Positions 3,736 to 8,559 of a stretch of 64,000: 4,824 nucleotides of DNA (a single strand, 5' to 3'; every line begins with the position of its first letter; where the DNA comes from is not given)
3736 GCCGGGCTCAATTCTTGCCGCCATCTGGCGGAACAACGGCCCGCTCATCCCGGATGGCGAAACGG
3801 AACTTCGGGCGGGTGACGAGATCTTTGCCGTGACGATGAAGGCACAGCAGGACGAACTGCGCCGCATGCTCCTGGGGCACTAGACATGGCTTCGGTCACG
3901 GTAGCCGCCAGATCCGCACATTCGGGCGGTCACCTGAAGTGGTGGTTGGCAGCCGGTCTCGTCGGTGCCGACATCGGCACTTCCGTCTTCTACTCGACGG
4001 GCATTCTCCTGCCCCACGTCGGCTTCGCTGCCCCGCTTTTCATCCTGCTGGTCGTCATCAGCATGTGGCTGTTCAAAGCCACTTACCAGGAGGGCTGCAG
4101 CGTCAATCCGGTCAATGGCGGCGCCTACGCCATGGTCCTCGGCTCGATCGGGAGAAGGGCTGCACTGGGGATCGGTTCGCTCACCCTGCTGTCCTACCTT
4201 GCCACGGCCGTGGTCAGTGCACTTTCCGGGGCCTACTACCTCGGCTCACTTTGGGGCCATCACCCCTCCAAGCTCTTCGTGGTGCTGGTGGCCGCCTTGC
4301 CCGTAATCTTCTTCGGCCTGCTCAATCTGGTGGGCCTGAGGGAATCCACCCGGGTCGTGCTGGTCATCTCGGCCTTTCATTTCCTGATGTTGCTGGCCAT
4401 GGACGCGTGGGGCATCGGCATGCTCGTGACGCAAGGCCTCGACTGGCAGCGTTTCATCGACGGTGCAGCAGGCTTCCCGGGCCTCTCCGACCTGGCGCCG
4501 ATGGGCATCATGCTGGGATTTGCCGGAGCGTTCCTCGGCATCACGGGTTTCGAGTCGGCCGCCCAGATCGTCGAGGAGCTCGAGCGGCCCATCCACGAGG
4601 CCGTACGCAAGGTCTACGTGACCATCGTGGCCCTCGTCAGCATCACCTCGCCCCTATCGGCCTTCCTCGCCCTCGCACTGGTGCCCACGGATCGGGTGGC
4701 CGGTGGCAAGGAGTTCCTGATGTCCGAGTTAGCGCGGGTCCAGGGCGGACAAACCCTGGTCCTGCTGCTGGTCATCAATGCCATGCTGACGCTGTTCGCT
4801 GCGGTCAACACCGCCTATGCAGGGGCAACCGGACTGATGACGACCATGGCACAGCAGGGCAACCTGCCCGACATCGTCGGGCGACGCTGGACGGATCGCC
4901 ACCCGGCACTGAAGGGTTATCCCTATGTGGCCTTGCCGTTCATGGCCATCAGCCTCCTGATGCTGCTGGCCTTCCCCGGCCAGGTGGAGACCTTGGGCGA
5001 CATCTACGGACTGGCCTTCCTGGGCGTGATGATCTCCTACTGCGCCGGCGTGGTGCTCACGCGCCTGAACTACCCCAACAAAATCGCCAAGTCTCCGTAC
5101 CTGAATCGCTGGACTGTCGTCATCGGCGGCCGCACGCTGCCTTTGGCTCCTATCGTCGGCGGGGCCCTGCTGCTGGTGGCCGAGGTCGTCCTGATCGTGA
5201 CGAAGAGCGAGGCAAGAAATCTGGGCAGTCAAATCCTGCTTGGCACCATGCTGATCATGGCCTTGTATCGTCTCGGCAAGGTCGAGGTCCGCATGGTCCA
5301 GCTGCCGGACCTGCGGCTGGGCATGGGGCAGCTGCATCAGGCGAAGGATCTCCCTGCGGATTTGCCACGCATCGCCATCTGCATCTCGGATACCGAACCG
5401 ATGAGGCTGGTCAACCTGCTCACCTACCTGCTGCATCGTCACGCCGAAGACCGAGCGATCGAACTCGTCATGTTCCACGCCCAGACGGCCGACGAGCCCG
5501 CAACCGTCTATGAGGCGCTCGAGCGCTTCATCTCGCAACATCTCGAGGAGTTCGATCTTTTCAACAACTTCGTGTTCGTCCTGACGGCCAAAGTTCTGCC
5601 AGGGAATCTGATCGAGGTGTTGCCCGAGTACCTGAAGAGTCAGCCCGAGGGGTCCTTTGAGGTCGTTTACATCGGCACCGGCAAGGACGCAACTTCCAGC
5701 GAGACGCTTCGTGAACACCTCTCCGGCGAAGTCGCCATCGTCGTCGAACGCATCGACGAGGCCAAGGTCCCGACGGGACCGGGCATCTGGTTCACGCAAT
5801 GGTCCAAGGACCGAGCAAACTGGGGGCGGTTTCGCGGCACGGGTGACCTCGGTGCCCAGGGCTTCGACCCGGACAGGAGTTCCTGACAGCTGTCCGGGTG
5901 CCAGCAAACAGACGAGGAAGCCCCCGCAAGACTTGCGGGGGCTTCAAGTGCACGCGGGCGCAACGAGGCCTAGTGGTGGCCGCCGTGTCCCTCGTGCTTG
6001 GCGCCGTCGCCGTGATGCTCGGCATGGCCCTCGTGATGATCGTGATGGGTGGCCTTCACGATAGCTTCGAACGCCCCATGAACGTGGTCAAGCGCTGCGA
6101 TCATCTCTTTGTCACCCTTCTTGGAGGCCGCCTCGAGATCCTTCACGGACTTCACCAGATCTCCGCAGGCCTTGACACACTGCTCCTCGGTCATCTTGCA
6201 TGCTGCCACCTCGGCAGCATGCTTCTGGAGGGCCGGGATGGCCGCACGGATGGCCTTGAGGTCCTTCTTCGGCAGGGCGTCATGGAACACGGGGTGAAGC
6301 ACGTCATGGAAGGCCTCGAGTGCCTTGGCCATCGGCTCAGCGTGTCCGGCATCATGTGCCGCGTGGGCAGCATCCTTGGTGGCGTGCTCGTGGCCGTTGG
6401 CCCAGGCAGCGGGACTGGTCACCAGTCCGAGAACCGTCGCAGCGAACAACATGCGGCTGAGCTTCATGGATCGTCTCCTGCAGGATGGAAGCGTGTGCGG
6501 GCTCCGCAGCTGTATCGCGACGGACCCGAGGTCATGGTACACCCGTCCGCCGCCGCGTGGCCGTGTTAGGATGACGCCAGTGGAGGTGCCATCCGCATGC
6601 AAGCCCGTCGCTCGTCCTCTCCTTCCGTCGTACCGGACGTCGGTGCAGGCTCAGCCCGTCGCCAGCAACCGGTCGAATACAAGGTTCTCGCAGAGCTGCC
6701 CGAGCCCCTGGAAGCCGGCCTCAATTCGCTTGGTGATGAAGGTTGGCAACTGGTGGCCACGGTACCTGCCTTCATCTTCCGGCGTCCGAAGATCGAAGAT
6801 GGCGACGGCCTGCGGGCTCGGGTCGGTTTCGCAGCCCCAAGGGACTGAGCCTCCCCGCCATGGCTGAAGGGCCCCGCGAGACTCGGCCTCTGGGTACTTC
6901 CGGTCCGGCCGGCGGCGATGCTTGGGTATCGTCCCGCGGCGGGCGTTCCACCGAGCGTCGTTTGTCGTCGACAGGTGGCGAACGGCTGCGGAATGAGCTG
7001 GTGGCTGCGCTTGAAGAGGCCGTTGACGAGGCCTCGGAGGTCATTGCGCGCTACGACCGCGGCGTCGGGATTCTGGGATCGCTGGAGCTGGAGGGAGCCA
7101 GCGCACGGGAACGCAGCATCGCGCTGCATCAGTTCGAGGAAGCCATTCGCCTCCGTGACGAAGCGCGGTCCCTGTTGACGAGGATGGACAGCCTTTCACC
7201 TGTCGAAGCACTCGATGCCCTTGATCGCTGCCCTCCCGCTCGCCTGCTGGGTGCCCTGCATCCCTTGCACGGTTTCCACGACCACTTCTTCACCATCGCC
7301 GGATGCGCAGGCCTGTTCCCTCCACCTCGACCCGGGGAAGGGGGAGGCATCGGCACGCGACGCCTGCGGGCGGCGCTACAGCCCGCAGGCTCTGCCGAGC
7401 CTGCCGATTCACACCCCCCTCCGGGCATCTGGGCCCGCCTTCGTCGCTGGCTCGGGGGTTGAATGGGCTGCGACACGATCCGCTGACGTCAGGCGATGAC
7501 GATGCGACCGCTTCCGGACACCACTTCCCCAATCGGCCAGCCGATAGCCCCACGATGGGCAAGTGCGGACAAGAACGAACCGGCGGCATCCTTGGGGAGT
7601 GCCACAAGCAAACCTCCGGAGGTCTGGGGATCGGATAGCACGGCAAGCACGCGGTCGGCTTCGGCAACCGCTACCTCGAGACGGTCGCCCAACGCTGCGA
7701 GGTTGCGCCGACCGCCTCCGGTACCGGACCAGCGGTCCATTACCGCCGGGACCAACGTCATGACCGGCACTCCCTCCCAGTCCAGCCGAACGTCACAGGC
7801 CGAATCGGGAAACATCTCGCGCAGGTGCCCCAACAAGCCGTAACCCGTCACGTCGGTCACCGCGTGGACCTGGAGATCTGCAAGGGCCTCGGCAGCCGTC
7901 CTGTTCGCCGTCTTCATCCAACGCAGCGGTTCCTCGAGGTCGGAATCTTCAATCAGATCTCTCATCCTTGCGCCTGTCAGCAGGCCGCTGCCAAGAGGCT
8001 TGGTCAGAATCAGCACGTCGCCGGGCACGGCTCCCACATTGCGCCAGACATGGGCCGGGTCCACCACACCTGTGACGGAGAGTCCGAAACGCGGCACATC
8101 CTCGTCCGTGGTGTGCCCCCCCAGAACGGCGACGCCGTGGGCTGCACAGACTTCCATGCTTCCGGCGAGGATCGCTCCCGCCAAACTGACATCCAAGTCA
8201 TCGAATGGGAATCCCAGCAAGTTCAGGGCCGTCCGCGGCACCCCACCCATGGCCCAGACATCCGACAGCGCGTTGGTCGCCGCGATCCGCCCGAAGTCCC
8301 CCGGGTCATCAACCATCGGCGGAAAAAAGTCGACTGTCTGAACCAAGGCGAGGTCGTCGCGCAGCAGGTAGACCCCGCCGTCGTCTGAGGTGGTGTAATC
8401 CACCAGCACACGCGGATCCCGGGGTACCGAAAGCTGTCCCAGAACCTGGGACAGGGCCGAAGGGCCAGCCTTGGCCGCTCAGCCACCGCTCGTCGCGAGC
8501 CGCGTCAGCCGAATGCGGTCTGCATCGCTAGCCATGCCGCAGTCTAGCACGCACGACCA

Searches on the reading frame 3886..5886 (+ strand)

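Call 5: search_protein_families(library=pfam, proteins=[window:3886-5886:+], max_evalue=0.01)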
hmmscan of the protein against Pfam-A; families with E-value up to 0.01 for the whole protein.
window:3886-5886:+ (666 aa): 1 family
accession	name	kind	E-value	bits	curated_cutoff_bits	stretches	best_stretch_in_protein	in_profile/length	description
PF13520.12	AA_permease_2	-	1.8e-35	123.1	27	1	17-439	1-407/427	Amino acid permease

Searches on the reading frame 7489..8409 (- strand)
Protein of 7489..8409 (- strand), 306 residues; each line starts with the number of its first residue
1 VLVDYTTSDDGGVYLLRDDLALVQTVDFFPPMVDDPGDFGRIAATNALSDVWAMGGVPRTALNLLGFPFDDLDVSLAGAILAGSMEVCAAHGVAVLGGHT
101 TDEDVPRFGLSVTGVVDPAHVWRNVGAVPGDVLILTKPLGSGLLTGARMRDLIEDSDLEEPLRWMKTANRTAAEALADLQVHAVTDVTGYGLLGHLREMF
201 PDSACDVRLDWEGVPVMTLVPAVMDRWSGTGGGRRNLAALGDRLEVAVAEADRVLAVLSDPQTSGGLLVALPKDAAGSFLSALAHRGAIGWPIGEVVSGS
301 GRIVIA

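Call 5: search_protein_families(library=pfam, proteins=[window:7489-8409:-], max_evalue=0.01)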
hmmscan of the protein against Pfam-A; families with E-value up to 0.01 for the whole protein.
window:7489-8409:- (306 aa): 2 families
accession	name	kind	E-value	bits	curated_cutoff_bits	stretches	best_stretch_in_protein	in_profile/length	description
PF00586.29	AIRS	-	1.5e-21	77.3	24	1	9-116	2-112/112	AIR synthase related protein, N-terminal domain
PF02769.27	AIRS_C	-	6.9e-19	69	23.1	1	129-301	2-150/156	AIR synthase related protein, C-terminal domain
